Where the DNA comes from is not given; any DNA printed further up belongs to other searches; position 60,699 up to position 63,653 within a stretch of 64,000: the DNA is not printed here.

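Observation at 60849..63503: Flippase-glycosyltransferase fusion (Wzx-like MOP domain plus GT-B domain in one 884-aa ORF)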

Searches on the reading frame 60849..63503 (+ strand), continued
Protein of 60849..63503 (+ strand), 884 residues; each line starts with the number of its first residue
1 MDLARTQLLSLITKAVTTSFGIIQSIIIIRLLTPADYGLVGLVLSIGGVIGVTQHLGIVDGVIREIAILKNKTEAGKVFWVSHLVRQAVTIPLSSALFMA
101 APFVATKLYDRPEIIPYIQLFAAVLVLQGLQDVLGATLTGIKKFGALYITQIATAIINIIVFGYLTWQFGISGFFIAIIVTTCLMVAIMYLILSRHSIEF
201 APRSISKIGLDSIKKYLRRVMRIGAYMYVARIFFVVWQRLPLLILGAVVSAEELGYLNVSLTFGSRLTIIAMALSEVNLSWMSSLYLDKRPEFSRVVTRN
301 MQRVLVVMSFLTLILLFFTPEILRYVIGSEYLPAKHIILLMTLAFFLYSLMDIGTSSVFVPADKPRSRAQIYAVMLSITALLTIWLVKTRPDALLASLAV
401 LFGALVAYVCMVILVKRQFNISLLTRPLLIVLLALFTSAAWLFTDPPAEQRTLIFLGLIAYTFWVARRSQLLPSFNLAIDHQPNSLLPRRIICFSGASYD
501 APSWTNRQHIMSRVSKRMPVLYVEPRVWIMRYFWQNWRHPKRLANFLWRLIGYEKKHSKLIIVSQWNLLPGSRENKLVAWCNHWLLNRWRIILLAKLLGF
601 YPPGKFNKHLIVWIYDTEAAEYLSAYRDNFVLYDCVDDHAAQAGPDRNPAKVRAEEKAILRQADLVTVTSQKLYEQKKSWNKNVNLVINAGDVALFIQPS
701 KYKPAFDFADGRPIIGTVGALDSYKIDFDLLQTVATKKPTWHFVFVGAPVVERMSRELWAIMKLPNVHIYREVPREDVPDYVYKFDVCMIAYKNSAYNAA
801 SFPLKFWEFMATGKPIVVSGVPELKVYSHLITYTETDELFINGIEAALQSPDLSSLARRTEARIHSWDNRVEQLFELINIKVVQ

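Call 27: find_encoding_contigs(protein=P0294, flank=6000, max_places=2)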
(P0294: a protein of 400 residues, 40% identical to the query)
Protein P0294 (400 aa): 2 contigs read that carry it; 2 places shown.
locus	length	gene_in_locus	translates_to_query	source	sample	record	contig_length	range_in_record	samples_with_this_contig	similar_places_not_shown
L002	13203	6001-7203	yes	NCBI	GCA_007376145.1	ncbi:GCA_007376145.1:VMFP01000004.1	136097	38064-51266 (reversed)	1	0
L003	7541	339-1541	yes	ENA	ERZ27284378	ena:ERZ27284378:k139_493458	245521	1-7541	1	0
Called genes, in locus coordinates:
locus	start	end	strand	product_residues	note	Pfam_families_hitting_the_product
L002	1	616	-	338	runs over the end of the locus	PF13439:Glyco_transf_4, PF13579:Glyco_trans_4_4, PF20706:GT4-conflict, PF00534:Glycos_transf_1, PF13692:Glyco_trans_1_4, PF13524:Glyco_trans_1_2 (weak)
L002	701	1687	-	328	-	PF00535:Glycos_transf_2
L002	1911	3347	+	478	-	PF08486:SpoIID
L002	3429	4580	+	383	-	PF20706:GT4-conflict, PF13439:Glyco_transf_4, PF00534:Glycos_transf_1, PF13692:Glyco_trans_1_4, PF13524:Glyco_trans_1_2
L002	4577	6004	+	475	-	PF01943:Polysacc_synt, PF13440:Polysacc_synt_3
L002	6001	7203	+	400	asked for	PF00534:Glycos_transf_1, PF13692:Glyco_trans_1_4, PF13524:Glyco_trans_1_2 (weak)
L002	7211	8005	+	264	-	PF13489:Methyltransf_23 (weak), PF01209:Ubie_methyltran, PF13847:Methyltransf_31, PF08241:Methyltransf_11, PF08242:Methyltransf_12, PF13649:Methyltransf_25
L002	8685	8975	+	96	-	-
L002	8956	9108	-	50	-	-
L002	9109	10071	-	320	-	-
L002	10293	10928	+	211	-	PF01936:NYN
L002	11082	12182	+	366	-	PF13439:Glyco_transf_4, PF13579:Glyco_trans_4_4 (weak), PF20706:GT4-conflict, PF00534:Glycos_transf_1, PF13692:Glyco_trans_1_4, PF13524:Glyco_trans_1_2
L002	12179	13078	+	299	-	PF00535:Glycos_transf_2, PF13641:Glyco_tranf_2_3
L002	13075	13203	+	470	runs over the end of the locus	PF04932:Wzy_C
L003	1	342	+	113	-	?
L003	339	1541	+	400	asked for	PF00534:Glycos_transf_1, PF13692:Glyco_trans_1_4, PF13524:Glyco_trans_1_2 (weak)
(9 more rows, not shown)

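Call 28: find_encoding_contigs(protein=P0273, flank=6000, max_places=2)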
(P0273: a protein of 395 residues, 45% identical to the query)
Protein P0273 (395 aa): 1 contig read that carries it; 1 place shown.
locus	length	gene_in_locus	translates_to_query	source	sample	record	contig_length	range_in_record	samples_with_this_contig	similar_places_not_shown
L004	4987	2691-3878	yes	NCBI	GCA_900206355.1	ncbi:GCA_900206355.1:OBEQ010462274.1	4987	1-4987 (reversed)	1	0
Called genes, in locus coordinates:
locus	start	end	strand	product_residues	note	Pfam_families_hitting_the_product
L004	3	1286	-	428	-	?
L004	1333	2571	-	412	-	-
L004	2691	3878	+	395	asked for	PF00534:Glycos_transf_1, PF13692:Glyco_trans_1_4, PF13524:Glyco_trans_1_2 (weak)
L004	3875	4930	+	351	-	PF13439:Glyco_transf_4, PF20706:GT4-conflict, PF00534:Glycos_transf_1, PF13692:Glyco_trans_1_4, PF13524:Glyco_trans_1_2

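Call 57: list_cluster_members(proteins=[P0001, P0121])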
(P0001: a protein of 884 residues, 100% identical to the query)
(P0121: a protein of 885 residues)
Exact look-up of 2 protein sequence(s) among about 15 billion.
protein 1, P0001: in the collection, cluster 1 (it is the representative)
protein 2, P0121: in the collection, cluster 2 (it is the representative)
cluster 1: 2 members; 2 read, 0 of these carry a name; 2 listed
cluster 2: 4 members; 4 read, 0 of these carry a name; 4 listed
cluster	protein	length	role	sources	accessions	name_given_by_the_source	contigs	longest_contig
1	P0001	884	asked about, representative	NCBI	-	-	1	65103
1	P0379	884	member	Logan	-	-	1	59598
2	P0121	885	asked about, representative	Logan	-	-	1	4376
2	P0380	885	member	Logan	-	-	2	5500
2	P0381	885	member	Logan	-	-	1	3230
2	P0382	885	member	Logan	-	-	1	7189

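Call 59: find_encoding_contigs(protein=window:60849-63503:+, flank=3000, max_places=4)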
Protein window:60849-63503:+ (884 aa): no gene with exactly this product is on record in the collection.

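Call 64: find_encoding_contigs(protein=P0291, flank=7000, max_places=1)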
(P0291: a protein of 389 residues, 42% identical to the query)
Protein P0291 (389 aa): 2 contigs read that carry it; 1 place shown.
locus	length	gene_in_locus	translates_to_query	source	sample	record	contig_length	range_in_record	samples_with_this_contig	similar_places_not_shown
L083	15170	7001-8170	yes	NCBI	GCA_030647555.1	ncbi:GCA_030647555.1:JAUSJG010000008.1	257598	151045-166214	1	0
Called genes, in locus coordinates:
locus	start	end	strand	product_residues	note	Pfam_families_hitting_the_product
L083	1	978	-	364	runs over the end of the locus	PF13439:Glyco_transf_4, PF13579:Glyco_trans_4_4 (weak), PF20706:GT4-conflict, PF00534:Glycos_transf_1, PF13692:Glyco_trans_1_4, PF13524:Glyco_trans_1_2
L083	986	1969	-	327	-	PF00535:Glycos_transf_2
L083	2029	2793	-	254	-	PF13367:PrsW-protease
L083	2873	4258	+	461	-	PF08486:SpoIID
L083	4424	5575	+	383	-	PF20706:GT4-conflict, PF13439:Glyco_transf_4, PF00534:Glycos_transf_1, PF13692:Glyco_trans_1_4, PF13524:Glyco_trans_1_2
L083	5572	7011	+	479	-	PF01943:Polysacc_synt, PF13440:Polysacc_synt_3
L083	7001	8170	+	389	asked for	PF00534:Glycos_transf_1, PF13692:Glyco_trans_1_4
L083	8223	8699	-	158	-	-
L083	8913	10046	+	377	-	PF13439:Glyco_transf_4, PF13579:Glyco_trans_4_4, PF00982:Glyco_transf_20 (weak), PF20706:GT4-conflict, PF00534:Glycos_transf_1, PF13692:Glyco_trans_1_4, PF13524:Glyco_trans_1_2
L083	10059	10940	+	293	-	PF00535:Glycos_transf_2, PF13641:Glyco_tranf_2_3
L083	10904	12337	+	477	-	PF04932:Wzy_C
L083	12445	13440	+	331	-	PF00535:Glycos_transf_2, PF13641:Glyco_tranf_2_3 (faint), PF13632:Glyco_trans_2_3 (faint)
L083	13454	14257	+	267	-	PF00535:Glycos_transf_2, PF13641:Glyco_tranf_2_3, PF13632:Glyco_trans_2_3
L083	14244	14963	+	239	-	PF02616:SMC_ScpA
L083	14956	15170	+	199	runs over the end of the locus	PF04079:SMC_ScpB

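Call 65: find_encoding_contigs(protein=P0289, flank=7000, max_places=1)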
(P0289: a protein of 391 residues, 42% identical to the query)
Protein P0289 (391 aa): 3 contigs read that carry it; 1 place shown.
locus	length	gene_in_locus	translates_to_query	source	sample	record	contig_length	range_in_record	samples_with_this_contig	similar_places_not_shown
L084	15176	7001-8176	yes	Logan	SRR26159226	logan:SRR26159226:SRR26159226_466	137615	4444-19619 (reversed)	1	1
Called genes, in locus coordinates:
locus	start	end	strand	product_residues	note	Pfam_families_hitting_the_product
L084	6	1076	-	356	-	PF13439:Glyco_transf_4, PF20706:GT4-conflict, PF00534:Glycos_transf_1, PF13692:Glyco_trans_1_4, PF13524:Glyco_trans_1_2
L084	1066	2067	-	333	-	PF00535:Glycos_transf_2, PF13641:Glyco_tranf_2_3 (weak)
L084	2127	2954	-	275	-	PF13367:PrsW-protease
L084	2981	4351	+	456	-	PF08486:SpoIID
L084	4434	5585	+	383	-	PF20706:GT4-conflict, PF13439:Glyco_transf_4, PF00534:Glycos_transf_1, PF13692:Glyco_trans_1_4, PF13524:Glyco_trans_1_2 (weak)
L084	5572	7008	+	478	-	PF01943:Polysacc_synt, PF13440:Polysacc_synt_3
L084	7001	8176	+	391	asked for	PF00534:Glycos_transf_1, PF13692:Glyco_trans_1_4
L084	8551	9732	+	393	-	PF13439:Glyco_transf_4, PF13579:Glyco_trans_4_4 (weak), PF20706:GT4-conflict, PF00534:Glycos_transf_1, PF13692:Glyco_trans_1_4, PF13524:Glyco_trans_1_2 (weak)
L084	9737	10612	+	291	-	PF00535:Glycos_transf_2, PF13641:Glyco_tranf_2_3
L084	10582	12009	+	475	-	PF04932:Wzy_C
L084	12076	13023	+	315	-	PF00535:Glycos_transf_2, PF13641:Glyco_tranf_2_3 (faint)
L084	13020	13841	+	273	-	PF13641:Glyco_tranf_2_3, PF00535:Glycos_transf_2, PF10111:Glyco_tranf_2_2 (weak), PF13632:Glyco_trans_2_3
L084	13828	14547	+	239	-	PF02616:SMC_ScpA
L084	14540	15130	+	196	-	PF04079:SMC_ScpB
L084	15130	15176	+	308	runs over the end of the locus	PF00768:Peptidase_S11, PF13354:Beta-lactamase2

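Call 66: find_encoding_contigs(protein=P0309, flank=7000, max_places=1)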
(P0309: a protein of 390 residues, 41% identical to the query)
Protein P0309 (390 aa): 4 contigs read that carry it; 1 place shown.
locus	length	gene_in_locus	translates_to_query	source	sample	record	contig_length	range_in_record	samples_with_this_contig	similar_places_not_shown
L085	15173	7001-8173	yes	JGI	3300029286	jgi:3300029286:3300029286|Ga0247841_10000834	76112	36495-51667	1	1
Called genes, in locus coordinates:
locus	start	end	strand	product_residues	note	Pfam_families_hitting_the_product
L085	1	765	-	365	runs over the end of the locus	PF13439:Glyco_transf_4, PF13579:Glyco_trans_4_4, PF20706:GT4-conflict, PF00534:Glycos_transf_1, PF13692:Glyco_trans_1_4, PF13524:Glyco_trans_1_2 (weak)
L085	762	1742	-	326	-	PF00535:Glycos_transf_2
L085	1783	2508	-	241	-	PF13367:PrsW-protease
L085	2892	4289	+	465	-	PF08486:SpoIID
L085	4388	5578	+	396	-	PF13439:Glyco_transf_4 (weak), PF00534:Glycos_transf_1, PF13692:Glyco_trans_1_4, PF13524:Glyco_trans_1_2 (weak)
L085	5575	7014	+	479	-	PF01943:Polysacc_synt, PF13440:Polysacc_synt_3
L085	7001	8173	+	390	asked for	PF00534:Glycos_transf_1, PF13692:Glyco_trans_1_4, PF13524:Glyco_trans_1_2 (weak)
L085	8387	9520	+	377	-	PF13439:Glyco_transf_4, PF20706:GT4-conflict, PF00534:Glycos_transf_1, PF13692:Glyco_trans_1_4, PF13524:Glyco_trans_1_2 (weak)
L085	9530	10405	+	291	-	PF00535:Glycos_transf_2, PF13641:Glyco_tranf_2_3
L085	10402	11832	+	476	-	PF04932:Wzy_C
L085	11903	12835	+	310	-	PF00535:Glycos_transf_2, PF13641:Glyco_tranf_2_3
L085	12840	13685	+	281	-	PF00535:Glycos_transf_2, PF10111:Glyco_tranf_2_2 (faint), PF13641:Glyco_tranf_2_3, PF13712:Glyco_tranf_2_5 (faint)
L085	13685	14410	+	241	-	PF02616:SMC_ScpA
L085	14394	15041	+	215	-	PF04079:SMC_ScpB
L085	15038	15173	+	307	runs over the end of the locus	PF00768:Peptidase_S11, PF13354:Beta-lactamase2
